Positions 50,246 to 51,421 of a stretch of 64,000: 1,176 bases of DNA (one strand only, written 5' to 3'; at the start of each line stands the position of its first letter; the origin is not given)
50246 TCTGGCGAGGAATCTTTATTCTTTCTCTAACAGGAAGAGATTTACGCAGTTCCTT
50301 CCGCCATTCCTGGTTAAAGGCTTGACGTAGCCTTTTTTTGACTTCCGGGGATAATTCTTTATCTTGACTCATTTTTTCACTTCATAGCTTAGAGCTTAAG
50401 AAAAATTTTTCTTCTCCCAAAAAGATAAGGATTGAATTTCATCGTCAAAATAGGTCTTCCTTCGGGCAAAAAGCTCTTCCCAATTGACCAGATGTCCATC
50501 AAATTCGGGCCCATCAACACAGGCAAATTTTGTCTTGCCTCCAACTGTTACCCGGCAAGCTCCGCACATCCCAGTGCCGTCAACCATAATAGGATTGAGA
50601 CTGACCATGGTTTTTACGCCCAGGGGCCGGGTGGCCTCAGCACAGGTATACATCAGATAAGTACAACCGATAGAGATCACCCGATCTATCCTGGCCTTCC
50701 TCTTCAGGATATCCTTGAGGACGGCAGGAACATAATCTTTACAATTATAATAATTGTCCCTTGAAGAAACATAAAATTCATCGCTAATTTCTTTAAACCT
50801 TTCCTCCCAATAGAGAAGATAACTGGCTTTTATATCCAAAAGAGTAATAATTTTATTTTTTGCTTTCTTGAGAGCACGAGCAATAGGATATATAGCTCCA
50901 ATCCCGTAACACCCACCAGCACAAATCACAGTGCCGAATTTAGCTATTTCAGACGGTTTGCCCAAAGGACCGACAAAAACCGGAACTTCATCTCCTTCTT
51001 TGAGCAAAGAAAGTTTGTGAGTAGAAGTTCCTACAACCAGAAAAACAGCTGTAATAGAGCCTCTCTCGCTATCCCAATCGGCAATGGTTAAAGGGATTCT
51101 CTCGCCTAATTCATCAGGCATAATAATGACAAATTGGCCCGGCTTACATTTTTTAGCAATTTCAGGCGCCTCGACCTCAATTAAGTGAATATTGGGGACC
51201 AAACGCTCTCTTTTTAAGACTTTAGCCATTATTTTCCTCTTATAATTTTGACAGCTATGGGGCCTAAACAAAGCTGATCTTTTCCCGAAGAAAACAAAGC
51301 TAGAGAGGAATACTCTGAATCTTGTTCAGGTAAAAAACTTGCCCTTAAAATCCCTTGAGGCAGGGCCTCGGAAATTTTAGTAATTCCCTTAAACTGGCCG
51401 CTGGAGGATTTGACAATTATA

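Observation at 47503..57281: Candidate new redox supercomplex: Ald-like, HydC, HydB, catalytically empty HydA-like, atypical NfnA, NfnB, CoA-transferase in one operon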

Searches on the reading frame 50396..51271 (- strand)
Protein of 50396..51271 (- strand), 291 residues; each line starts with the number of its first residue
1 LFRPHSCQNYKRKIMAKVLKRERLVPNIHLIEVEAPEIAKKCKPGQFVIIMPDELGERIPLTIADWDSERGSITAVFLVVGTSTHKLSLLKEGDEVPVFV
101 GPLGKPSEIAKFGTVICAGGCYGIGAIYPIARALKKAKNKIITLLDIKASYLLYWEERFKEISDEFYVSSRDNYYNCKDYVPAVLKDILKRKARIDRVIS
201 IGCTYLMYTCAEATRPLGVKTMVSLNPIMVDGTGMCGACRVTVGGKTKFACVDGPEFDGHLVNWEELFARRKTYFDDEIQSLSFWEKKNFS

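Call 3: search_protein_families(library=pfam, proteins=[window:50396-51271:-])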
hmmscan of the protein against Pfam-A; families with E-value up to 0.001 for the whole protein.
window:50396-51271:- (291 aa): 1 family
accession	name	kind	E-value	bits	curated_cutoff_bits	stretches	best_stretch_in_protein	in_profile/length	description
PF10418.14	DHODB_Fe-S_bind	-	2.2e-13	50.1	23.9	1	226-262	1-40/41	Iron-sulfur cluster binding domain of dihydroorotate dehydrogenase B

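Call 4: search_protein_families(library=ncbifam, proteins=[window:50396-51271:-])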
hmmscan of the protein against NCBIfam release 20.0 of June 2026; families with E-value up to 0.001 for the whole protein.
window:50396-51271:- (291 aa): 13 families
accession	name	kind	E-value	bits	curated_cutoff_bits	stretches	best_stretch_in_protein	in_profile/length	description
NF004862.0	PRK06222.1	subfamily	2.7e-109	365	220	1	15-288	1-274/281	sulfide/dihydroorotate dehydrogenase-like FAD/NAD-binding protein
NF009414.0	PRK12778.1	equivalog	1.3e-95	321.3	1103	1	15-286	1-272/752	bifunctional dihydroorotate dehydrogenase B NAD binding subunit/NADPH-dependent glutamate synthase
NF009413.0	PRK12775.1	equivalog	6.5e-81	272.5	1895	1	15-278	1-264/1006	putative trifunctional 2-polyprenylphenol hydroxylase/glutamate synthase subunit beta/ferritin domain-containing protein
NF009415.0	PRK12779.1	equivalog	5.9e-58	196.6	1519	1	14-281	649-937/944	putative bifunctional glutamate synthase subunit beta/2-polyprenylphenol hydroxylase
NF000796.0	PRK00054.1-1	equivalog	4.2e-26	91.7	224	1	40-267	27-240/254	dihydroorotate dehydrogenase electron transfer subunit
NF000798.0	PRK00054.1-3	equivalog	6.5e-25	88.2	219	1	14-262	6-242/244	dihydroorotate dehydrogenase electron transfer subunit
NF000799.0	PRK00054.1-4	equivalog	3.3e-22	78.8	314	1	16-258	7-252/258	dihydroorotate dehydrogenase electron transfer subunit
NF000797.0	PRK00054.1-2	equivalog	4.9e-18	65.3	270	1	16-258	17-261/267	dihydroorotate dehydrogenase electron transfer subunit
NF004470.0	PRK05802.1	equivalog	5.3e-16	58.5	313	1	9-247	61-309/330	sulfide/dihydroorotate dehydrogenase-like FAD/NAD-binding protein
NF006220.0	PRK08345.1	subfamily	1.1e-09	37.9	395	1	14-112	11-111/294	cytochrome-c3 hydrogenase subunit gamma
NF040835.1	sulfhyd_HydG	equivalog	3.1e-08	33.2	650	1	17-110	21-116/292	NADPH-dependent hydrogenase/sulfhydrogenase 1 subunit gamma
NF005128.0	PRK06567.1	equivalog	9.7e-07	27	1072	1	14-151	793-933/1031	putative bifunctional glutamate synthase subunit beta/2-polyprenylphenol hydroxylase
NF040830.1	sulfhyd_ShyC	equivalog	1e-06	28.2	600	0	17-126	16-122/288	NAD(P)-dependent hydrogenase/sulfhydrogenase 2 subunit gamma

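Call 12: search_solved_structures(query=window:50396-51271:-, show_alignments=3)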
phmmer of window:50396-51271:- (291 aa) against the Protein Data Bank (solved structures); distinct sequences matched with E-value up to 0.001: 9.
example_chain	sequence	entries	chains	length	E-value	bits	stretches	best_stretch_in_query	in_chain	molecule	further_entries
5jca_S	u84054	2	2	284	2.3e-89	302.6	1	14-288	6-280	NADH-dependent Ferredoxin:NADP Oxidoreductase (NfnI) subunit beta | NADH-dependent Ferredoxin:NADP Oxidoreductase subunit beta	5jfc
4ylf_A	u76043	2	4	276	1.2e-70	241.1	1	17-278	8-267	Dihydroorotate dehydrogenase B (NAD(+)), electron transfer subunit homolog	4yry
5vj7_B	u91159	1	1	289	7.3e-51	176.2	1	16-275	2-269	Ferredoxin-NADP(+) reductase subunit alpha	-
1ep3_B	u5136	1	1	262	3.5e-14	55.8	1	17-259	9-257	DIHYDROOROTATE DEHYDROGENASE B (PYRK SUBUNIT)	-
1ep1_B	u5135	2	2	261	3.6e-14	55.8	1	18-259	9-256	DIHYDROOROTATE DEHYDROGENASE B (PYRK SUBUNIT)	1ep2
5ksw_B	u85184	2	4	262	1.3e-13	54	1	16-259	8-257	Dihydroorotate dehydrogenase B (NAD(+)), electron transfer subunit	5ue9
3lrx_A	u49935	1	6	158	1.9e-10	43.5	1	90-233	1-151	Putative hydrogenase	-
9nez_C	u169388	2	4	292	4.2e-07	32.6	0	17-109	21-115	Sulfhydrogenase 1 subunit gamma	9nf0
3lyu_A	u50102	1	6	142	1.5e-05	27.5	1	100-158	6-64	Putative hydrogenase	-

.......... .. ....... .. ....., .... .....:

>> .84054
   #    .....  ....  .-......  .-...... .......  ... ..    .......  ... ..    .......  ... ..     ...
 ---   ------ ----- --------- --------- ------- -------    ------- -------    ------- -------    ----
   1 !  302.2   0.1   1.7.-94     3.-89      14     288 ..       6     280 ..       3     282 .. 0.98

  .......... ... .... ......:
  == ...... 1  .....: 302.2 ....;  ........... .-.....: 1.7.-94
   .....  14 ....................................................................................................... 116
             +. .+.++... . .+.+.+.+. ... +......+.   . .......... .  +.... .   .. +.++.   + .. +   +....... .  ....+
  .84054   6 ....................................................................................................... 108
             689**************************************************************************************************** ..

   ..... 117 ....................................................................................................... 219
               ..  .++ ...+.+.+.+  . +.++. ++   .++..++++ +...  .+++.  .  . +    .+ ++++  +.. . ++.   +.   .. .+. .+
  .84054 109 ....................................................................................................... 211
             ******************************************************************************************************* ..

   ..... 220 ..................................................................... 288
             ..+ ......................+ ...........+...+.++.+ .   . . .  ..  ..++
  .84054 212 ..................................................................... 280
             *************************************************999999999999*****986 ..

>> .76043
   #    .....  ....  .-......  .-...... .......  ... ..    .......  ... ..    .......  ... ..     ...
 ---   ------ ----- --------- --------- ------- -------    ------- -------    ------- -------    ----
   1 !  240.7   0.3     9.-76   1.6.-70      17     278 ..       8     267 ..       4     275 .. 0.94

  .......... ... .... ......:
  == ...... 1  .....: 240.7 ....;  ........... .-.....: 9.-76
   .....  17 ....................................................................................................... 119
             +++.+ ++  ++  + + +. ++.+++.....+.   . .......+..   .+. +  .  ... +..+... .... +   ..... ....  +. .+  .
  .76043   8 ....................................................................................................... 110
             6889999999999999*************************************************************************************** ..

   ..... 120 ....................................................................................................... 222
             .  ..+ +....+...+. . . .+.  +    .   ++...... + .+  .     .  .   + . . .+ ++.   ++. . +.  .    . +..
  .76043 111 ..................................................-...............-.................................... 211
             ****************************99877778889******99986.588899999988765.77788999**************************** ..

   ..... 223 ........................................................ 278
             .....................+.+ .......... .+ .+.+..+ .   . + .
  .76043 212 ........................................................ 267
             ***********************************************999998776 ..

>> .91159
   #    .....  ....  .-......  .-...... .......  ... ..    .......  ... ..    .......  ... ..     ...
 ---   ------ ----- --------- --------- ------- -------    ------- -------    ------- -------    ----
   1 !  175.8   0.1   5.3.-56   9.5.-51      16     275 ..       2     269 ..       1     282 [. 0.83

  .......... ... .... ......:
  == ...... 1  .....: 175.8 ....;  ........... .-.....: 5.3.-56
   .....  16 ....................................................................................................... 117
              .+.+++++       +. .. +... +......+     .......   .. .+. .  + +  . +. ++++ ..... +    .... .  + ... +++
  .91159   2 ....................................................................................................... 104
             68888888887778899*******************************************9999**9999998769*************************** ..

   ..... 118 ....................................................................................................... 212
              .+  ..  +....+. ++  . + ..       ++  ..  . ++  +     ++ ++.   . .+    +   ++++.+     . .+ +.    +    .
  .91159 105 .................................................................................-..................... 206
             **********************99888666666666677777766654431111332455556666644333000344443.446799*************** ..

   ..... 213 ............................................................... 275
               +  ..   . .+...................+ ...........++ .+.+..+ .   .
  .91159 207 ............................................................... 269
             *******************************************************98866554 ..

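Call 14: find_homologous_proteins(query=window:50396-51271:-, max_evalue=1e-40)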
Query window:50396-51271:- (291 aa): 7998 proteins with E <= 1e-40 among 8000 candidates; the best 120 are listed.
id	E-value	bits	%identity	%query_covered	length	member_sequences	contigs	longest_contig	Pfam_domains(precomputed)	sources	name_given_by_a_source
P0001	7.2e-186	634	100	95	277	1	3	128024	PF10418.15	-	-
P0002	1.9e-185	633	100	95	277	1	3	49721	PF10418.15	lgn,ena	-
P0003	6.2e-179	611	96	95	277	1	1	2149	PF10418.15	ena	-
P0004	1.4e-168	577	87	95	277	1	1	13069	PF10418.15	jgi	-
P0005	1.9e-168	577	87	95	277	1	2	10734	PF10418.15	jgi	-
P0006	4.6e-168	576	87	95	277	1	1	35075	PF10418.15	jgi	-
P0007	8.9e-168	575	86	95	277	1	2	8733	PF10418.15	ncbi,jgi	-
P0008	2.5e-167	573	86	95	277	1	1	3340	PF10418.15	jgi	-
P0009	5.7e-161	552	83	95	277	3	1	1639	PF10418.15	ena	-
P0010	2.8e-160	550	82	95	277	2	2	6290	PF10418.15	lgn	-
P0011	6.0e-159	546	82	95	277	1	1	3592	PF10418.15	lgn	-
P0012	5.2e-158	543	81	95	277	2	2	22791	PF10418.15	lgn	-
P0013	5.4e-158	543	82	95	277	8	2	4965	PF10418.15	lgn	-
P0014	3.8e-156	537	78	95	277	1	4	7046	PF10418.15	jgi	jgi:NAD(P)H-flavin reductase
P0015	5.2e-156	536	78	95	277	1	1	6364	PF10418.15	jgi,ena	-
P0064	2.3e-152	524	79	95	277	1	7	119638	PF10418.15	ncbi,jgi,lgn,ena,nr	ncbi:MAG: ferredoxin-NADP reductase [candidate division Zixibacteria bacterium SM1_73]|nr:MAG: ferre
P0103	1.7e-151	521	79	95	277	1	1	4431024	PF10418.15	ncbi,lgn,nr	ncbi:MAG: sulfide/dihydroorotate dehydrogenase-like FAD/NAD-binding protein [Candidatus Aminicenante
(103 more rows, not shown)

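Call 15: find_encoding_contigs(protein=P0103, flank=10000, max_places=2)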
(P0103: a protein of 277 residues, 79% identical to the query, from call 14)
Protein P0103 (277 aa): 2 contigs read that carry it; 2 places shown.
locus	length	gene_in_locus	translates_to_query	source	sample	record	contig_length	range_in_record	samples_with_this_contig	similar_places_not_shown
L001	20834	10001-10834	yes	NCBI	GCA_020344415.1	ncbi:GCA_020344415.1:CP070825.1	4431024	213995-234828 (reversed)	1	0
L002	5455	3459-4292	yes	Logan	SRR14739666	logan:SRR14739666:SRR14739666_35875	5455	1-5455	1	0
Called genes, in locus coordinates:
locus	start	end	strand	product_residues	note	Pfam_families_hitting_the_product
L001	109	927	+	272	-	PF23023:Anti-Pycsar_Apyc1, PF00753:Lactamase_B, PF12706:Lactamase_B_2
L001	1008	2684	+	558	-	PF07969:Amidohydro_3, PF01979:Amidohydro_1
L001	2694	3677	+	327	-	PF01699:Na_Ca_ex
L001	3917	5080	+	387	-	PF05222:AlaDh_PNT_N, PF02826:2-Hacid_dh_C (faint), PF01262:AlaDh_PNT_C, PF01488:Shikimate_DH (weak)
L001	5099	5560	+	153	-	PF01257:2Fe-2S_thioredx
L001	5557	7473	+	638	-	PF01257:2Fe-2S_thioredx (weak), PF01512:Complex1_51K, PF10531:SLBB (weak), PF10589:NADH_4Fe-4S, PF14697:Fer4_21, PF00037:Fer4 (weak), PF13187:Fer4_9, PF13237:Fer4_10, +5 more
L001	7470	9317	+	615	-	PF13510:Fer2_4, PF00037:Fer4 (faint), PF10588:NADH-G_4Fe-4S_3, PF12838:Fer4_7, PF13183:Fer4_8 (weak), PF22117:Fer4_Nqo3, PF04879:Molybdop_Fe4S4, PF00384:Molybdopterin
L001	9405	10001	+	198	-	PF01568:Molydop_binding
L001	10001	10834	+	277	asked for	PF10418:DHODB_Fe-S_bind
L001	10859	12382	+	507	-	PF14691:Fer4_20, PF01262:AlaDh_PNT_C (faint), PF01266:DAO (faint), PF07992:Pyr_redox_2, PF13450:NAD_binding_8 (weak), PF13738:Pyr_redox_3 (faint), PF00070:Pyr_redox (weak)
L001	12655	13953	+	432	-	PF02550:AcetylCoA_hydro, PF13336:AcetylCoA_hyd_C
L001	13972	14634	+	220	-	PF01351:RNase_HII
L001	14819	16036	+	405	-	PF04165:DUF401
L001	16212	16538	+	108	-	PF16867:DMSP_lyase (weak), PF05899:Cupin_3 (weak), PF07883:Cupin_2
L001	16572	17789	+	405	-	PF01411:tRNA-synt_2c, PF07973:tRNA_SAD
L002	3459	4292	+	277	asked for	PF10418:DHODB_Fe-S_bind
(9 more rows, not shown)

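Call 16: find_encoding_contigs(protein=P0064, flank=10000, max_places=2)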
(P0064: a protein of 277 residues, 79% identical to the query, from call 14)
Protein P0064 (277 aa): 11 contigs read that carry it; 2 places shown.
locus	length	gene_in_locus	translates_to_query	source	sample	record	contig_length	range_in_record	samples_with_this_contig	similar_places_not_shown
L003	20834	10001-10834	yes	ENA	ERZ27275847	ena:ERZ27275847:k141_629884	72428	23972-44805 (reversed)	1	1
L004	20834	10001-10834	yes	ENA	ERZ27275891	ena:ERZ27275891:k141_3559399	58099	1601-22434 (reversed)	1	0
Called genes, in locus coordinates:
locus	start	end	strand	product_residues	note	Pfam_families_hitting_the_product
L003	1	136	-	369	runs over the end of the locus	PF10509:GalKase_gal_bdg, PF00288:GHMP_kinases_N, PF08544:GHMP_kinases_C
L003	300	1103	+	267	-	PF23023:Anti-Pycsar_Apyc1, PF00753:Lactamase_B, PF12706:Lactamase_B_2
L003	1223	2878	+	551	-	PF07969:Amidohydro_3, PF01979:Amidohydro_1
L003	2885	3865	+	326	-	PF01699:Na_Ca_ex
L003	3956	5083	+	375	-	PF05222:AlaDh_PNT_N, PF02826:2-Hacid_dh_C (faint), PF01262:AlaDh_PNT_C, PF01488:Shikimate_DH (weak)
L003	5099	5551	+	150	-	PF01257:2Fe-2S_thioredx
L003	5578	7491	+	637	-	PF01257:2Fe-2S_thioredx, PF01512:Complex1_51K, PF10531:SLBB (weak), PF10589:NADH_4Fe-4S, PF12838:Fer4_7, PF13187:Fer4_9, PF13237:Fer4_10, PF14697:Fer4_21, +5 more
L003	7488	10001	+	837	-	PF00111:Fer2 (weak), PF13510:Fer2_4, PF10588:NADH-G_4Fe-4S_3 (weak), PF12838:Fer4_7, PF22117:Fer4_Nqo3, PF04879:Molybdop_Fe4S4, PF00384:Molybdopterin, PF01568:Molydop_binding, +1 more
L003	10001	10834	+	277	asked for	PF10418:DHODB_Fe-S_bind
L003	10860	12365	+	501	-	PF14691:Fer4_20, PF07992:Pyr_redox_2, PF13450:NAD_binding_8 (weak), PF13738:Pyr_redox_3 (faint), PF00070:Pyr_redox (weak)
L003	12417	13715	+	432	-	PF02550:AcetylCoA_hydro, PF13336:AcetylCoA_hyd_C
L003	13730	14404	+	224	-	PF01351:RNase_HII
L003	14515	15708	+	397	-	PF01411:tRNA-synt_2c, PF07973:tRNA_SAD, PF02272:DHHA1 (weak)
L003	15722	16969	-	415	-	PF12704:MacB_PCD, PF02687:FtsX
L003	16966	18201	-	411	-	PF12704:MacB_PCD, PF02687:FtsX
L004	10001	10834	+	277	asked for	PF10418:DHODB_Fe-S_bind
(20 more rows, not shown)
